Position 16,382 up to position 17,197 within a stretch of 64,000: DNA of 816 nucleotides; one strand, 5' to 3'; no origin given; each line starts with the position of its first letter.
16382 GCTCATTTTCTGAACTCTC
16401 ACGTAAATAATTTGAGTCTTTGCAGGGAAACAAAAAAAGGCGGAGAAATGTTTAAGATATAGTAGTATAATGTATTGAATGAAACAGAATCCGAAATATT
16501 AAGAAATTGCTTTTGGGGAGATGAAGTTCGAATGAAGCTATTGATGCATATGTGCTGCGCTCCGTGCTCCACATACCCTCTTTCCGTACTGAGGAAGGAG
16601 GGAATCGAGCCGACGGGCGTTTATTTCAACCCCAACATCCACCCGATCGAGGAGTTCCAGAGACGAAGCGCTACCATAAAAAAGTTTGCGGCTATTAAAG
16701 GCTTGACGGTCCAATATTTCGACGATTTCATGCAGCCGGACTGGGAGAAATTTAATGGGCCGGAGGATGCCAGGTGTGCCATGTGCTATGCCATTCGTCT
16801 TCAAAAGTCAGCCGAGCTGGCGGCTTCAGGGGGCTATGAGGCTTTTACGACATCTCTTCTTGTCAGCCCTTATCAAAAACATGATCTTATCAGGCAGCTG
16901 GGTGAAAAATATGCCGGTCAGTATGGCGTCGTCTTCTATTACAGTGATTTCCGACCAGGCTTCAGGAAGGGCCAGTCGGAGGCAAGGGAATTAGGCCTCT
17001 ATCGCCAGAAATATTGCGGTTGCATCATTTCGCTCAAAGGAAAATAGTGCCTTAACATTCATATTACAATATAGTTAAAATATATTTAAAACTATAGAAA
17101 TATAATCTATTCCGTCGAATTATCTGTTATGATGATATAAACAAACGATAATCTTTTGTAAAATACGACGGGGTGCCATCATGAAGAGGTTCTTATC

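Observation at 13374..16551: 31-nt direct repeat duplicating the ruvB-stop/queH-start junction brackets a 3.1-kb glycosyltransferase island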

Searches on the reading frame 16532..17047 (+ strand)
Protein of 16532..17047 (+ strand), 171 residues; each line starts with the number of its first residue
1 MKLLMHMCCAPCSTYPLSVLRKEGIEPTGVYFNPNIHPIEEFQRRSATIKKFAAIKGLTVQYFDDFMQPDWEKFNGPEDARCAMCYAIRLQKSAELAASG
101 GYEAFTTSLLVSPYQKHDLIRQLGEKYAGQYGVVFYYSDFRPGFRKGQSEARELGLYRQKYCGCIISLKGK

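Call 6: search_protein_families(library=pfam, proteins=[window:16535-17047:+])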
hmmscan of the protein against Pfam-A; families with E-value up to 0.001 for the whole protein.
window:16535-17047:+ (170 aa): 1 family
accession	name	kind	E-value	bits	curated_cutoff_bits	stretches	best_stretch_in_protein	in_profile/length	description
PF02677.20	QueH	-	9.7e-56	189.1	23.5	1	2-168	1-174/175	Epoxyqueuosine reductase QueH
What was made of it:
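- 16532..17047 (+): queH (epoxyqueuosine reductase, 171 aa). In relatives it overlaps ruvB through ATGA. PF02677 E 1e-55 (call 6).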

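Call 8: find_encoding_contigs(protein=window:16535-17047:+, flank=6000, max_places=10)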
Protein window:16535-17047:+ (170 aa): no gene with exactly this product is on record in the collection.
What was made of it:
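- Tried and rejected: My first QueH look-up used a start one codon too late (call 8).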

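Call 10: find_encoding_contigs(protein=window:16532-17047:+, flank=6000, max_places=10)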
Protein window:16532-17047:+ (171 aa): 3 contigs read that carry it; 1 place shown.
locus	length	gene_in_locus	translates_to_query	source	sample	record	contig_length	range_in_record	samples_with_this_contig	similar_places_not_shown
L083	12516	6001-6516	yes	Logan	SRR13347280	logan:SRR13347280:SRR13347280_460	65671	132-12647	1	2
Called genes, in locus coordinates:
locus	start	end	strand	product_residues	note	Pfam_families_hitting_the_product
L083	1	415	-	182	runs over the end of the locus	?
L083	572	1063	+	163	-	PF02075:RuvC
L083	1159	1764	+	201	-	PF01330:RuvA_N, PF00633:HHH (faint), PF14520:HHH_5, PF07499:RuvA_C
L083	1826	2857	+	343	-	PF05496:RuvB_N, PF06068:TIP49 (weak), PF01078:Mg_chelatase (faint), PF00004:AAA, PF07728:AAA_5 (weak), PF17864:AAA_lid_4, PF05491:WHD_RuvB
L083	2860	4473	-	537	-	PF27757:Competence-induced_Ccs4_N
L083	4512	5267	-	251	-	PF00535:Glycos_transf_2, PF13641:Glyco_tranf_2_3 (weak)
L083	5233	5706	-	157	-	PF04138:GtrA_DPMS_TM (weak)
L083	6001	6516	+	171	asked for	PF02677:QueH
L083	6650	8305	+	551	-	PF11741:AMIN, PF01520:Amidase_3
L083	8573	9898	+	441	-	PF10646:Germane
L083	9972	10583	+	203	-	PF01725:Ham1p_like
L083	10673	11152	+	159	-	PF00149:Metallophos, PF12850:Metallophos_2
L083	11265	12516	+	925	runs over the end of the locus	-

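Call 25: find_related_loci(query=window:16532-17047:+, collection=metagenome_contigs, flank=6000)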
Query window:16532-17047:+ (171 aa) in metagenome_contigs; peptide patterns used: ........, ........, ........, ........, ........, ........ (x = any residue, [..] = any of these).
169 stretches matched a pattern; 84 encode a relative of the query (tblastn E <= 1e-3); the best 80 are kept; 80 distinct loci.
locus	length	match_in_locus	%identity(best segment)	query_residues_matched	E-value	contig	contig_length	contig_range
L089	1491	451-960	78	1-170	2e-101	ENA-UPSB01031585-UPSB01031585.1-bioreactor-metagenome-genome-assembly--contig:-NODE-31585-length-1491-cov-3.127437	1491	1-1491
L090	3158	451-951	77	1-167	3e-95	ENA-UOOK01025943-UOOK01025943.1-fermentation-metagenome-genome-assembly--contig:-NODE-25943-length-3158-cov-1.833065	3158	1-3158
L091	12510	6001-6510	76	1-170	2e-92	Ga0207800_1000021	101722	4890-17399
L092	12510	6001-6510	75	1-170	3e-92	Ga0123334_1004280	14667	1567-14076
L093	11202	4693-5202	75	1-170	3e-92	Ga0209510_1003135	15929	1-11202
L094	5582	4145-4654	74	1-170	6e-92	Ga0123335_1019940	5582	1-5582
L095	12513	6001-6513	78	1-171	3e-87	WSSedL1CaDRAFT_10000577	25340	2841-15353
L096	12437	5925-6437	64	1-171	4e-78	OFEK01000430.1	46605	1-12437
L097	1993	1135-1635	62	1-167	7e-79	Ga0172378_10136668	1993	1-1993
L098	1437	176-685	62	1-171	2e-80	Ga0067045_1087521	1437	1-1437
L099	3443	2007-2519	64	1-171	2e-76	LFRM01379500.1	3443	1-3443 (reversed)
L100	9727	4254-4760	63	1-169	2e-75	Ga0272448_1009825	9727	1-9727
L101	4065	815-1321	61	1-169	1e-75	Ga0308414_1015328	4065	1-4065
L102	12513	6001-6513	60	1-171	1e-74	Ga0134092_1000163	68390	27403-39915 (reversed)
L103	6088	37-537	63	1-167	6e-75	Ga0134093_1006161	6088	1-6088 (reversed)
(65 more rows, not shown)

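Call 34: find_homologous_proteins(query=window:16532-17047:+, max_evalue=1e-40)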
Query window:16532-17047:+ (171 aa): 3770 proteins with E <= 1e-40 among 4900 candidates; the best 120 are listed.
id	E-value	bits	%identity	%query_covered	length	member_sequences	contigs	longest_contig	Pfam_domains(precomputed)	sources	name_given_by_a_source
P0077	2.4e-114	397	100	100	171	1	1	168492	PF02677.21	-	-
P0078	2.8e-99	348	85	100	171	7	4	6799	PF02677.21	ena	-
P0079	1.5e-97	342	85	99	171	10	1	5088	PF02677.21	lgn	-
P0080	4.7e-92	324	78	99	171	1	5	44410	PF02677.21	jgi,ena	-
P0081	5.5e-92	324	80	99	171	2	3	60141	PF02677.21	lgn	-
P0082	7.7e-91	320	78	99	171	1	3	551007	PF02677.21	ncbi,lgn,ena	-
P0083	4.0e-90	318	78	99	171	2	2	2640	PF02677.21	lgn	-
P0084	6.8e-90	317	77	98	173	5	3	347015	PF02677.21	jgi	jgi:predicted adenine nucleotide alpha hydrolase (AANH) superfamily ATPase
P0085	7.2e-90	317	78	100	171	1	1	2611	PF02677.21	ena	-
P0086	7.3e-90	317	79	98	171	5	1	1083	PF02677.21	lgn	-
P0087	8.9e-90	317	79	99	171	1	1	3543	PF02677.21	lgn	-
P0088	2.0e-89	316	79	98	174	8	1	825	PF02677.21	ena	-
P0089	4.6e-89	315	76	99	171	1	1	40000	PF02677.21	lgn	-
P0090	4.6e-89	315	76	99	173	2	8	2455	PF02677.21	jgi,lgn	jgi:predicted adenine nucleotide alpha hydrolase (AANH) superfamily ATPase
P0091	7.0e-89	314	76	99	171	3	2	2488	PF02677.21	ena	-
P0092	7.3e-89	314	78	98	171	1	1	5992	PF02677.21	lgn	-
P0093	7.6e-89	314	75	99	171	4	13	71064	PF02677.21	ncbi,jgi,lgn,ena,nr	ncbi:MAG: epoxyqueuosine reductase QueH [Clostridiaceae bacterium]|jgi:predicted adenine nucleotide 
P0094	9.5e-89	314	76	99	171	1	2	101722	PF02677.21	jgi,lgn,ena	-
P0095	1.1e-88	313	75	99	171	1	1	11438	PF02677.21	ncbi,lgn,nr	ncbi:MAG TPA: epoxyqueuosine reductase QueH [Clostridia bacterium]|nr:epoxyqueuosine reductase QueH 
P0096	1.7e-88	313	75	98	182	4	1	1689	PF02677.21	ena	-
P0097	2.3e-88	312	75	99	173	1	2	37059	PF02677.21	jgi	jgi:predicted adenine nucleotide alpha hydrolase (AANH) superfamily ATPase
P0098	5.1e-88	311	75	100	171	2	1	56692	PF02677.21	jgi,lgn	jgi:predicted adenine nucleotide alpha hydrolase (AANH) superfamily ATPase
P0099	5.8e-88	311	78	98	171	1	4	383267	PF02677.21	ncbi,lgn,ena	-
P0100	1.8e-87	309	74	100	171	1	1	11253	PF02677.21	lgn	-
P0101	5.3e-87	308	76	100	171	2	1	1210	PF02677.21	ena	-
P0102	7.2e-87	308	77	98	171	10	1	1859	PF02677.21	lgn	-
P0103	8.9e-87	307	74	99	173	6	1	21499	PF02677.21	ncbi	-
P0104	1.1e-86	307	76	98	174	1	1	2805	PF02677.21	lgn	-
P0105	1.8e-86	306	73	100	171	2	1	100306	PF02677.21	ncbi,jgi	jgi:predicted adenine nucleotide alpha hydrolase (AANH) superfamily ATPase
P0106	2.1e-86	306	75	100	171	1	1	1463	PF02677.21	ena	-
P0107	5.6e-86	305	74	100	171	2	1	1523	PF02677.21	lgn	-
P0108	1.3e-85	303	73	99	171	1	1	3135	PF02677.21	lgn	-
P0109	2.0e-85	303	76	99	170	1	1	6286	PF02677.21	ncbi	-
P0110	3.1e-85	302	74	100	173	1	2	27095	PF02677.21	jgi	jgi:predicted adenine nucleotide alpha hydrolase (AANH) superfamily ATPase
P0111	4.5e-85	302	74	100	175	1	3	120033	PF02677.21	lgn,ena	-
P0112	8.4e-85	301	74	100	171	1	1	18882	PF02677.21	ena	-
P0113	9.5e-85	301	72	98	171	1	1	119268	PF02677.21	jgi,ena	-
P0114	1.0e-84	301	72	98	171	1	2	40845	PF02677.21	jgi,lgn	-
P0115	1.9e-84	300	72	98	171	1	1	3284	PF02677.21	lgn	-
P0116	3.6e-84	299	75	99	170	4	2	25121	PF02677.21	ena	-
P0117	1.1e-83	297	73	98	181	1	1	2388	PF02677.21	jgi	jgi:predicted adenine nucleotide alpha hydrolase (AANH) superfamily ATPase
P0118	5.9e-83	295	73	100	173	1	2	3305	PF02677.21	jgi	jgi:predicted adenine nucleotide alpha hydrolase (AANH) superfamily ATPase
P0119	7.6e-83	294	72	100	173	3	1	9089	PF02677.21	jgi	jgi:predicted adenine nucleotide alpha hydrolase (AANH) superfamily ATPase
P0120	8.6e-83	294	73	99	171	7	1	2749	PF02677.21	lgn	-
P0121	1.0e-82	294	70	100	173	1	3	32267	PF02677.21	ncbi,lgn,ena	-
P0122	2.3e-82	293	74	98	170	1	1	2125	PF02677.21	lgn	-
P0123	6.2e-79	282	74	95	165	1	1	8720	PF02677.21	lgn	-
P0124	4.1e-77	276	68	99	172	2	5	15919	PF02677.21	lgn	-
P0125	5.1e-77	275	67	98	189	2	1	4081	PF02677.21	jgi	jgi:predicted adenine nucleotide alpha hydrolase (AANH) superfamily ATPase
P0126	5.9e-77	275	69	99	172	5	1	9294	PF02677.21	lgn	-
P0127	9.4e-76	271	67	100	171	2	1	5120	PF02677.21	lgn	-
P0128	1.8e-74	267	65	99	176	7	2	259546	PF02677.21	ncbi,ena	-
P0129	1.9e-74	267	66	99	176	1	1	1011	PF02677.21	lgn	-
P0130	2.3e-74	267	63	99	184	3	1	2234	PF02677.21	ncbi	-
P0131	2.5e-74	267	70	94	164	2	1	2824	PF02677.21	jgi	jgi:predicted adenine nucleotide alpha hydrolase (AANH) superfamily ATPase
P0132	3.5e-74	266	65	98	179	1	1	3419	PF02677.21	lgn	-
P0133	3.9e-74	266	66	99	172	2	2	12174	PF02677.21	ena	-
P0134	7.1e-74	265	64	98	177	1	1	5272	PF02677.21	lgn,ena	-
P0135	1.2e-73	264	64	100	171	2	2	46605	PF02677.21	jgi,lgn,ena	-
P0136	1.4e-73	264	63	99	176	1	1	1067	PF02677.21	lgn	-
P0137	1.6e-73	264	66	98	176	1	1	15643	PF02677.21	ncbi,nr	ncbi:MAG: epoxyqueuosine reductase QueH [Bacillota bacterium]|nr:epoxyqueuosine reductase QueH [Baci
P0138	2.5e-73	263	61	100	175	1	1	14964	PF02677.21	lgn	-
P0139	2.5e-73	263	63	98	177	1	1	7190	PF02677.21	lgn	-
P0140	3.5e-73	263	66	98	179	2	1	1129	PF02677.21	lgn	-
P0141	3.9e-73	263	65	98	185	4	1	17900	PF02677.21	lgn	-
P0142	4.9e-73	263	64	99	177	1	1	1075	PF02677.21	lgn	-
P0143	5.2e-73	262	63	100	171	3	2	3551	PF02677.21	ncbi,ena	-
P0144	5.3e-73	262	64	98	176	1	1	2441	PF02677.21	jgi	jgi:predicted adenine nucleotide alpha hydrolase (AANH) superfamily ATPase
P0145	9.2e-73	262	64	99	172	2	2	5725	PF02677.21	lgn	-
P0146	1.2e-72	261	62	98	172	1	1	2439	PF02677.21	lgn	-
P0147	1.8e-72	261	65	98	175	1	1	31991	PF02677.21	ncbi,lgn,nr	ncbi:MAG: epoxyqueuosine reductase QueH [Ruminiclostridium sp.]|nr:epoxyqueuosine reductase QueH [Ru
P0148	1.9e-72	261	61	99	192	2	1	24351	PF02677.21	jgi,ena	-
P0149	3.1e-72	260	64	98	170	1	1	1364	PF02677.21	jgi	jgi:epoxyqueuosine reductase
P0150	4.1e-72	259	63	98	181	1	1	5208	PF02677.21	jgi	jgi:predicted adenine nucleotide alpha hydrolase (AANH) superfamily ATPase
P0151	4.2e-72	259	64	99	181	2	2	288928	PF02677.21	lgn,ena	-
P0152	7.2e-72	259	63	98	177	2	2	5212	PF02677.21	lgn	-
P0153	7.4e-72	259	64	96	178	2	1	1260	PF02677.21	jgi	-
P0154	1.0e-71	258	62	98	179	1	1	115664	PF02677.21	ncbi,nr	ncbi:MAG: epoxyqueuosine reductase QueH [Clostridia bacterium]|nr:epoxyqueuosine reductase QueH [Clo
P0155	1.1e-71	258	60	100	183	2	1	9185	PF02677.21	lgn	-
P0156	1.2e-71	258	62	98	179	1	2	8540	PF02677.21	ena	-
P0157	1.2e-71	258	59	99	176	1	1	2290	PF02677.21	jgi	-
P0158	1.5e-71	258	63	99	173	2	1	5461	PF02677.21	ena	-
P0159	1.6e-71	258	64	99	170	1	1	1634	PF02677.21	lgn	-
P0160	1.7e-71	258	63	98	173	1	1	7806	PF02677.21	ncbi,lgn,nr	ncbi:MAG: epoxyqueuosine reductase QueH [Clostridiales bacterium]|nr:epoxyqueuosine reductase QueH [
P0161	1.8e-71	257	62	98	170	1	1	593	PF02677.21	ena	-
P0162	1.8e-71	257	60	100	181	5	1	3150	PF02677.21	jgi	jgi:predicted adenine nucleotide alpha hydrolase (AANH) superfamily ATPase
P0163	2.0e-71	257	62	98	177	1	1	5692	PF02677.21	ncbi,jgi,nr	ncbi:MAG: hypothetical protein K0R31_1067 [Clostridiales bacterium]|jgi:predicted adenine nucleotide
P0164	2.0e-71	257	65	98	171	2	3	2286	PF02677.21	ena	-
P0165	2.1e-71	257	64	99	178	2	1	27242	PF02677.21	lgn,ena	-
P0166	2.2e-71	257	63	99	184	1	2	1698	PF02677.21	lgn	-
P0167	2.5e-71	257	65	98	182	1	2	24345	PF02677.21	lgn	-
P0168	2.6e-71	257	64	98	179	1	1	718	PF02677.21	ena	-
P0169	3.0e-71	257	73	86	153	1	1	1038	PF02677.21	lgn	-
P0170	3.2e-71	257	63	98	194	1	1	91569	PF02677.21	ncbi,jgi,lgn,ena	-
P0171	3.2e-71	257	64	98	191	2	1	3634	PF02677.21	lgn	-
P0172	3.5e-71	256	64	98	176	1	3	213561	PF02677.21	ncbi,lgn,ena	-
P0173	3.6e-71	256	64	98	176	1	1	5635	PF02677.21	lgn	-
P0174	3.9e-71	256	63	98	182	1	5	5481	PF02677.21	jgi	jgi:epoxyqueuosine reductase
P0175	4.1e-71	256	62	99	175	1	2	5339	PF02677.21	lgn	-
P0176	5.6e-71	256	63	99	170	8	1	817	PF02677.21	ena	-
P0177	6.4e-71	256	63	98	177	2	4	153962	PF02677.21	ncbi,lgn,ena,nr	ncbi:MAG: epoxyqueuosine reductase QueH [Bacilli bacterium]|nr:epoxyqueuosine reductase QueH [Bacill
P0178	6.4e-71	256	63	98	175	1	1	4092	PF02677.21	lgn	-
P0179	6.4e-71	256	64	98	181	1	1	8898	PF02677.21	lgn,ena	-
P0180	6.5e-71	256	63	98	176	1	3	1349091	PF02677.21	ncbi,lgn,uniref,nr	ncbi:epoxyqueuosine reductase QueH [Acetivibrio cellulolyticus]|uniref:epoxyqueuosine reductase QueH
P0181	7.0e-71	255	62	98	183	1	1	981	PF02677.21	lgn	-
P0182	7.7e-71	255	64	100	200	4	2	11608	PF02677.21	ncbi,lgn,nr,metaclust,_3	ncbi:MAG: epoxyqueuosine reductase QueH [Clostridiaceae bacterium]|nr:epoxyqueuosine reductase QueH 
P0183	8.7e-71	255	63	98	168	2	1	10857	PF02677.21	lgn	-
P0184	9.8e-71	255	64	99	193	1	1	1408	PF02677.21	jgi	jgi:predicted adenine nucleotide alpha hydrolase (AANH) superfamily ATPase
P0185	1.1e-70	255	60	98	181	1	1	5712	PF02677.21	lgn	-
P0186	1.2e-70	255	62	96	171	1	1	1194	PF02677.21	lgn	-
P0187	1.3e-70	255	64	98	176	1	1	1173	PF02677.21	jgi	jgi:epoxyqueuosine reductase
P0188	1.6e-70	254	61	98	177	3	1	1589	PF02677.21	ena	-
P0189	2.2e-70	254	62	99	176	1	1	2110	PF02677.21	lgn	-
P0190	2.2e-70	254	63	98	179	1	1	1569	PF02677.21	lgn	-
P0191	2.3e-70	254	63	98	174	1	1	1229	PF02677.21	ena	-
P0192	2.4e-70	254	61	100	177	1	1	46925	PF02677.21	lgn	-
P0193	2.5e-70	254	62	99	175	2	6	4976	PF02677.21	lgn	-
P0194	2.6e-70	254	62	99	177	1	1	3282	PF02677.21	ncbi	-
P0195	2.9e-70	254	60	98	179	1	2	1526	PF02677.21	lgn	-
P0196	3.0e-70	253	64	99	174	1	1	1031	PF02677.21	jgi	jgi:predicted adenine nucleotide alpha hydrolase (AANH) superfamily ATPase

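Call 36: find_encoding_contigs(protein=P0079, flank=6000, max_places=8)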
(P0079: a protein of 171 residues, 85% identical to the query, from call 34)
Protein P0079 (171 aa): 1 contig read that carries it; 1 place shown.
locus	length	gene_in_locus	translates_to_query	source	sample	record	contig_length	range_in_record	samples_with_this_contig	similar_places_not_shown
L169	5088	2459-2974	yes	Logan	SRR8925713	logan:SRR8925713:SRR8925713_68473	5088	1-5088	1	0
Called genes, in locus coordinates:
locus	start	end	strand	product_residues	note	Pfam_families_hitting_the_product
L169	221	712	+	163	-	PF02075:RuvC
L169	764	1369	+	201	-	PF01330:RuvA_N, PF00633:HHH (faint), PF14520:HHH_5, PF07499:RuvA_C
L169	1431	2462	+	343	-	PF05496:RuvB_N, PF06068:TIP49 (faint), PF00004:AAA, PF07728:AAA_5 (weak), PF17864:AAA_lid_4, PF05491:WHD_RuvB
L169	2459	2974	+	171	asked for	PF02677:QueH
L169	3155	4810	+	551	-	PF11741:AMIN, PF01520:Amidase_3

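Call 37: find_encoding_contigs(protein=P0078, flank=6000, max_places=8)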
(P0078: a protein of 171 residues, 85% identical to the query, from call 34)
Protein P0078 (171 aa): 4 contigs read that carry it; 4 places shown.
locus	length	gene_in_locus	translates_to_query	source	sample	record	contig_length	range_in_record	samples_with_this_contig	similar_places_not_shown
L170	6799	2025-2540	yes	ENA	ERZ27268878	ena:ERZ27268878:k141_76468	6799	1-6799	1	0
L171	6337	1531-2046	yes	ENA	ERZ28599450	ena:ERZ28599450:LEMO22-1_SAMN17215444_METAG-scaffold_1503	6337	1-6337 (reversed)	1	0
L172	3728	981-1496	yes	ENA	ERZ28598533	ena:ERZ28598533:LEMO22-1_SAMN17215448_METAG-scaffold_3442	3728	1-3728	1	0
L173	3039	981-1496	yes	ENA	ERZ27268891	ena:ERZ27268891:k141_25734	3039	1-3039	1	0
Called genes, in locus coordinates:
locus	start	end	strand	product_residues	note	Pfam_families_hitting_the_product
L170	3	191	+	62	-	?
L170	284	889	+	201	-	PF01330:RuvA_N, PF00633:HHH (faint), PF14520:HHH_5, PF07499:RuvA_C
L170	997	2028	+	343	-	PF05496:RuvB_N, PF06068:TIP49 (weak), PF00004:AAA, PF07728:AAA_5 (weak), PF17864:AAA_lid_4, PF05491:WHD_RuvB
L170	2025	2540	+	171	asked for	PF02677:QueH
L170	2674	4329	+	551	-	PF11741:AMIN, PF01520:Amidase_3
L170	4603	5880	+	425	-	PF10646:Germane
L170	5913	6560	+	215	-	PF01725:Ham1p_like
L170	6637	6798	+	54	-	?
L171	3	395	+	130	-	?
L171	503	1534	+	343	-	PF05496:RuvB_N, PF06068:TIP49 (weak), PF00004:AAA, PF07728:AAA_5 (weak), PF17864:AAA_lid_4, PF05491:WHD_RuvB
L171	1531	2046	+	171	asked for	PF02677:QueH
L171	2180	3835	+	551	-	PF11741:AMIN, PF01520:Amidase_3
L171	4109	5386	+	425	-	PF10646:Germane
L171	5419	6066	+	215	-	PF01725:Ham1p_like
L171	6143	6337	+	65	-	?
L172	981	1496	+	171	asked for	PF02677:QueH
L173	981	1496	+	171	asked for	PF02677:QueH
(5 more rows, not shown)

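Call 38: find_encoding_contigs(protein=P0081, flank=6000, max_places=8)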
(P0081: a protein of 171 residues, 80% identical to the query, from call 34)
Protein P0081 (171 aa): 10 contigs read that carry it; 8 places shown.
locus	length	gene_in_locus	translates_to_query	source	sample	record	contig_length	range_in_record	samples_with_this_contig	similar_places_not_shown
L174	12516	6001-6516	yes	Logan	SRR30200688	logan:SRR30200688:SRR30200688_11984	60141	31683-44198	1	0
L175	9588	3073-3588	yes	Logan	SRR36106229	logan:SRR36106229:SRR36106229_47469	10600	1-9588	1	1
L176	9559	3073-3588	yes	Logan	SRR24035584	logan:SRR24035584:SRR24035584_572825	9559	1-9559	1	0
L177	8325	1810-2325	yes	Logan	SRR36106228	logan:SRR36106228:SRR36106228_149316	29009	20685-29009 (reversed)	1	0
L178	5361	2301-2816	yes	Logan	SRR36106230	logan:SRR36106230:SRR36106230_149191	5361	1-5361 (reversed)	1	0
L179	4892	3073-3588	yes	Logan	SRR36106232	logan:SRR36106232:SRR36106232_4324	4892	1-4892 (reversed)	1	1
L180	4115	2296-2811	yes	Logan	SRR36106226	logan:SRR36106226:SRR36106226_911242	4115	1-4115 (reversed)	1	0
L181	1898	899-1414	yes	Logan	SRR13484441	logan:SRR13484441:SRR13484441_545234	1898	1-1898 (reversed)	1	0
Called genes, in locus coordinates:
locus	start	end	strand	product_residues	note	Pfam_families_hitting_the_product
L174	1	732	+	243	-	PF05685:Uma2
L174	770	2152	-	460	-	PF00206:Lyase_1, PF14698:ASL_C2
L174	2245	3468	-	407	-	PF00764:Arginosuc_synth, PF20979:Arginosuc_syn_C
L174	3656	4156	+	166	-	PF02075:RuvC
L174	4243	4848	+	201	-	PF01330:RuvA_N, PF00633:HHH (faint), PF14520:HHH_5, PF07499:RuvA_C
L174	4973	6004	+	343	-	PF05496:RuvB_N, PF06068:TIP49 (faint), PF00004:AAA, PF07728:AAA_5 (weak), PF17864:AAA_lid_4, PF05491:WHD_RuvB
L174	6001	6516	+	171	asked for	PF02677:QueH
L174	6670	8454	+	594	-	PF11741:AMIN, PF01520:Amidase_3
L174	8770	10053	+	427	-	PF10646:Germane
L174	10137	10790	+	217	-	PF01725:Ham1p_like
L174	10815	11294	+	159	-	PF00149:Metallophos (weak), PF12850:Metallophos_2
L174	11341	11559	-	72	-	PF09723:Zn_ribbon_8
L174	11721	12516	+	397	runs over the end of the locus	PF02557:VanY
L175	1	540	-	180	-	?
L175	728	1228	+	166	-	PF02075:RuvC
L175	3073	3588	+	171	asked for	PF02677:QueH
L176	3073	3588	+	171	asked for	PF02677:QueH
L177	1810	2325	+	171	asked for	PF02677:QueH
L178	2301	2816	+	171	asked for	PF02677:QueH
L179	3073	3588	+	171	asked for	PF02677:QueH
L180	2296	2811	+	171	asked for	PF02677:QueH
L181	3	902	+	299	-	?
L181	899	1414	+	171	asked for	PF02677:QueH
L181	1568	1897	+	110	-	?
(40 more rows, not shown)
